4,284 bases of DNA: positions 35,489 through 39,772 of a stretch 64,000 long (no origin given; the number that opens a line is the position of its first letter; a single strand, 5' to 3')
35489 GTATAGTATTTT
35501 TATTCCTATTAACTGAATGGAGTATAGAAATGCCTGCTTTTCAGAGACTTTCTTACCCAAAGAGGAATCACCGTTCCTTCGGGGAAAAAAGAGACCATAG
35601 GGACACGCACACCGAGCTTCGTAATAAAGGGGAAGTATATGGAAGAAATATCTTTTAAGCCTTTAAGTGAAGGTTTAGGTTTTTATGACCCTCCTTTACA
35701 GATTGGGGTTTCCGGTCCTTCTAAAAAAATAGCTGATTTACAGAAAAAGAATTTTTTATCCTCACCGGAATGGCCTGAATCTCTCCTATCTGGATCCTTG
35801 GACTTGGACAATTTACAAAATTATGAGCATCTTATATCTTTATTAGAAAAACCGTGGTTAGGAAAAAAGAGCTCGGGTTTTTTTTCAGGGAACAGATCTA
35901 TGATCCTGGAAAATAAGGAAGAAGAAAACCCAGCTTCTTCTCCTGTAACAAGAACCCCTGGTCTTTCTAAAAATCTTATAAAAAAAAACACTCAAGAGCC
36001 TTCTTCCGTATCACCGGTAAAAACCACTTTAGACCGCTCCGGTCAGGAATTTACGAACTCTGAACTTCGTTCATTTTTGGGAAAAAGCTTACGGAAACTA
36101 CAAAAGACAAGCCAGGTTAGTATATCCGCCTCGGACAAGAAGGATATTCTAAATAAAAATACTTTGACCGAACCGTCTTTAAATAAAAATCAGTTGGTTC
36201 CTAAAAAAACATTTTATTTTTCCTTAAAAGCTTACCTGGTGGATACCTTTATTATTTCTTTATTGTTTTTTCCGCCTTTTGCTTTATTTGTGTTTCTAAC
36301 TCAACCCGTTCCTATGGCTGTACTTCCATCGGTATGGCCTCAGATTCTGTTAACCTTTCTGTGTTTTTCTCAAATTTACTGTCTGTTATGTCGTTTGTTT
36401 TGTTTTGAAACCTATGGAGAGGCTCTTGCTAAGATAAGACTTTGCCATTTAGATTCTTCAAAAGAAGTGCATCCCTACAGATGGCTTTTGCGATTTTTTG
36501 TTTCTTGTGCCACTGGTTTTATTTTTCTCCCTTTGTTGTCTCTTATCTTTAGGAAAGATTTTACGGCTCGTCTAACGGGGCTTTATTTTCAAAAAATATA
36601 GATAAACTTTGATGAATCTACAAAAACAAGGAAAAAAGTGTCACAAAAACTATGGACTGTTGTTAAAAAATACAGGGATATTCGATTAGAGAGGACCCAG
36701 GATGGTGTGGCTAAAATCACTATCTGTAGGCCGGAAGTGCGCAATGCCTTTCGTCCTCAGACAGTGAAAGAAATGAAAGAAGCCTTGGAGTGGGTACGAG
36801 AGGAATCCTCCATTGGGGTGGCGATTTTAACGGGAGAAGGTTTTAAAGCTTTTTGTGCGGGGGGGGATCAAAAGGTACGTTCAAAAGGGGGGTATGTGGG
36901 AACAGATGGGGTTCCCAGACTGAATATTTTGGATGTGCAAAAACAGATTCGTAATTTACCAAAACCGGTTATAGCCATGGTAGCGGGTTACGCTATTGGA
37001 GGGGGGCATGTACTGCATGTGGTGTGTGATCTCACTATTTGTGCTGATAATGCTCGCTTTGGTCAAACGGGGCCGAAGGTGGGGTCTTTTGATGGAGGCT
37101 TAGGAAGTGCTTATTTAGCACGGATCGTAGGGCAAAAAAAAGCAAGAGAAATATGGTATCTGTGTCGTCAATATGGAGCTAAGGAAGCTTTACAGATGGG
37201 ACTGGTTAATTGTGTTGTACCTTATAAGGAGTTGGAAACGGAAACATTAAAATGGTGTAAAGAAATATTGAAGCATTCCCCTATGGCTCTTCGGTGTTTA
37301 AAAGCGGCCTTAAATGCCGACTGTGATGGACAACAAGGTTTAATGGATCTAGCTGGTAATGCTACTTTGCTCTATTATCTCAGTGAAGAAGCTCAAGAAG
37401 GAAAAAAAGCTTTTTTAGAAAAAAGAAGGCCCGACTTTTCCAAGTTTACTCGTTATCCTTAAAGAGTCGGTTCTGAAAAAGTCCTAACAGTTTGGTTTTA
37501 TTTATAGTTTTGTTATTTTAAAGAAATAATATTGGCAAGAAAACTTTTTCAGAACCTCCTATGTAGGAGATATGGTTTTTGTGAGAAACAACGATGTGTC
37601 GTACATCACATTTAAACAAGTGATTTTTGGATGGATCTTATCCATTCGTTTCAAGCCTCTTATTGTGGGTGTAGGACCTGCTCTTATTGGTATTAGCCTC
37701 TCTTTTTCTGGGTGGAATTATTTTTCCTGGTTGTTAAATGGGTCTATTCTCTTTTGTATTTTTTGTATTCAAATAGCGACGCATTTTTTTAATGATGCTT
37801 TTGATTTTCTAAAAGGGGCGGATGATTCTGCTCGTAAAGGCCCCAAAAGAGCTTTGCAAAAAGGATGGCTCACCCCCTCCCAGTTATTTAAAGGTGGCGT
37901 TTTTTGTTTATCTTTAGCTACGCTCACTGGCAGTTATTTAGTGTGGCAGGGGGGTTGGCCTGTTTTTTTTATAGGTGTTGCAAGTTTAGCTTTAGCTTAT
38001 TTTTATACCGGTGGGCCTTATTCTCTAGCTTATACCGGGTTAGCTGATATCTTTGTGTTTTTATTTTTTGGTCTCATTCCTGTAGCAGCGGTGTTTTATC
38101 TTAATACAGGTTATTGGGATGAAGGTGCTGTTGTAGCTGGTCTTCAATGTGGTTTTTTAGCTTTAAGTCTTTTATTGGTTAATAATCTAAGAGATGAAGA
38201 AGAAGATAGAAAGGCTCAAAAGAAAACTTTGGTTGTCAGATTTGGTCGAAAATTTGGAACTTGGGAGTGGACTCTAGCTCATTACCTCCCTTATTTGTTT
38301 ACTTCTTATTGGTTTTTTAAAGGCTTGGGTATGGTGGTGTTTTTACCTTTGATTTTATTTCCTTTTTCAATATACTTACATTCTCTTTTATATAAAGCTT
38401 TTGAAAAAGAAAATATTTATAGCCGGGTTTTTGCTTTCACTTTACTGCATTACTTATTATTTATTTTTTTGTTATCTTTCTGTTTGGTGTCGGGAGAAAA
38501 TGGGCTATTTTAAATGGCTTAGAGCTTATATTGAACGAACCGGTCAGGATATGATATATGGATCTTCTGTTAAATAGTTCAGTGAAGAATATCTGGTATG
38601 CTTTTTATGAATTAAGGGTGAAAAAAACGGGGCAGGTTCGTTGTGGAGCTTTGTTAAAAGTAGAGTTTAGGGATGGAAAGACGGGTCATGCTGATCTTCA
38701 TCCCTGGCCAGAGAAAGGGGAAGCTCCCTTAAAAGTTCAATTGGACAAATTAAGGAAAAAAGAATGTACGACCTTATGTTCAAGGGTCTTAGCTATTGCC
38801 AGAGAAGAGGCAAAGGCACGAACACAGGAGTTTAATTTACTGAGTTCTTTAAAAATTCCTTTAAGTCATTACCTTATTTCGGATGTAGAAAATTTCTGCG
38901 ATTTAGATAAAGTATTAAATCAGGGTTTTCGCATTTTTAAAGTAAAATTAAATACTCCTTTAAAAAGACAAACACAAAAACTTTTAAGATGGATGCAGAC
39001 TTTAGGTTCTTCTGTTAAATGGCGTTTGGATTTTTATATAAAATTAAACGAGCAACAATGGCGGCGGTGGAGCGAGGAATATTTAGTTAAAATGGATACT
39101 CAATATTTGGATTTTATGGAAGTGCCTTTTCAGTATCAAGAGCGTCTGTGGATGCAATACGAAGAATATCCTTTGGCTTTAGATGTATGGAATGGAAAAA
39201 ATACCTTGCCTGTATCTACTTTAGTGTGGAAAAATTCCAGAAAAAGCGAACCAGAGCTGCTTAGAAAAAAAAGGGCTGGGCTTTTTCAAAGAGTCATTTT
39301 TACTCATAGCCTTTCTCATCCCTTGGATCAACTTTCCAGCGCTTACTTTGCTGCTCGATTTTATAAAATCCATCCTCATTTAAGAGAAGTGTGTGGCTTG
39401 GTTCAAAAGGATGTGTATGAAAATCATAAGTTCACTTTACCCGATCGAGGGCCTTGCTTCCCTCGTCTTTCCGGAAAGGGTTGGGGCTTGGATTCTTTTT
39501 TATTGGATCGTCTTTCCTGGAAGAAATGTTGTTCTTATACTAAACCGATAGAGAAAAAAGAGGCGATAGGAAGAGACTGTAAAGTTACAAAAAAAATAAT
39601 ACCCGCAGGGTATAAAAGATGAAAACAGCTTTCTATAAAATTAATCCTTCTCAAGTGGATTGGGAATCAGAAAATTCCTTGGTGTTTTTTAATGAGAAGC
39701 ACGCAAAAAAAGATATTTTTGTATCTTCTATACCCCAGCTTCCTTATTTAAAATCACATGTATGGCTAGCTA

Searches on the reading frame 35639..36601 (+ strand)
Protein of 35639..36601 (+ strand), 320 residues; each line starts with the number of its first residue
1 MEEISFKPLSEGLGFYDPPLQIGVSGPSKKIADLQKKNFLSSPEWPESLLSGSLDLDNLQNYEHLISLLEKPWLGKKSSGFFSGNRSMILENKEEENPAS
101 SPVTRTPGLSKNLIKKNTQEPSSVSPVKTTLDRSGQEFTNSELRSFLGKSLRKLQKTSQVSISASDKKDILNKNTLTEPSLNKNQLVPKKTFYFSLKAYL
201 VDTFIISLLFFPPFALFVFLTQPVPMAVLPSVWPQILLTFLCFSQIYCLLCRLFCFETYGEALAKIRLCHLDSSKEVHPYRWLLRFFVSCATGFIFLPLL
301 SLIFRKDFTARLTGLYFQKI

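Call 21: search_protein_families(library=pfam, proteins=[window:35639-36601:+])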
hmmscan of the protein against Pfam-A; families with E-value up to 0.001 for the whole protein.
window:35639-36601:+ (320 aa): 1 family
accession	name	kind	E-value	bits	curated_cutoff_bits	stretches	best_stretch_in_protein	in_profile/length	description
PF06271.18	RDD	-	0.00011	22.9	24.1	1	198-300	10-114/137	RDD family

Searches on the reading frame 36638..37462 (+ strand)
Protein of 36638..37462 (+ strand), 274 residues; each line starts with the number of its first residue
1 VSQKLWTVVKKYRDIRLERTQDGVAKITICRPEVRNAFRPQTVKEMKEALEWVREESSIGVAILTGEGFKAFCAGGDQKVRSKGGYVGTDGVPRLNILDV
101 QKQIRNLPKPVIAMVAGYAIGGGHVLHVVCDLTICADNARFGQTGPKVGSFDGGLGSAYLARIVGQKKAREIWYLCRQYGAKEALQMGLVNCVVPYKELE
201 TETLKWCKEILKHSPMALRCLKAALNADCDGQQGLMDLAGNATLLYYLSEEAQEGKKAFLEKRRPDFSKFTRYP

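Call 63: search_protein_families(library=pfam, proteins=[window:36638-37462:+], max_evalue=0.00001)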
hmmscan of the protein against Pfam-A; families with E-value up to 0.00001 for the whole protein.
window:36638-37462:+ (274 aa): 2 families
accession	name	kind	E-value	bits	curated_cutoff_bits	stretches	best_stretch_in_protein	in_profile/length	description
PF00378.25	ECH_1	-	9.8e-78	261.4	27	1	20-268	2-249/251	Enoyl-CoA hydratase/isomerase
PF16113.10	ECH_2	-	1.9e-19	70.8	27.2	1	25-201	2-179/335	Enoyl-CoA hydratase/isomerase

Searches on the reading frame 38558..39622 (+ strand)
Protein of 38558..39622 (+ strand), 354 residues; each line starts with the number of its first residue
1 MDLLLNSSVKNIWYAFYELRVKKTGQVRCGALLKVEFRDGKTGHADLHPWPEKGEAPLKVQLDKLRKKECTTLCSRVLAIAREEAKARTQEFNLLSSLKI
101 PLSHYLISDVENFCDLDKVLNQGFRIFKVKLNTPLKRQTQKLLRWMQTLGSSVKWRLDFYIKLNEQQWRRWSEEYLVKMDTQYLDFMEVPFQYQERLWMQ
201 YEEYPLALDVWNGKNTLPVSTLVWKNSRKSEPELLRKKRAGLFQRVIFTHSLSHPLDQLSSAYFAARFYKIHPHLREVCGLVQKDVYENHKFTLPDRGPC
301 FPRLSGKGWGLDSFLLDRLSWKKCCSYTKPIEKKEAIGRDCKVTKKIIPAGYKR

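Call 21: search_protein_families(library=pfam, proteins=[window:38558-39622:+])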
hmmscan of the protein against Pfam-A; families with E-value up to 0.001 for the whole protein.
window:38558-39622:+ (354 aa): 1 family
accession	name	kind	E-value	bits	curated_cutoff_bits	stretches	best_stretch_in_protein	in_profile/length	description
PF22015.1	OSBS_N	-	2.3e-12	46.9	27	1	21-87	16-78/78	O-succinylbenzoate synthase, N-terminal domain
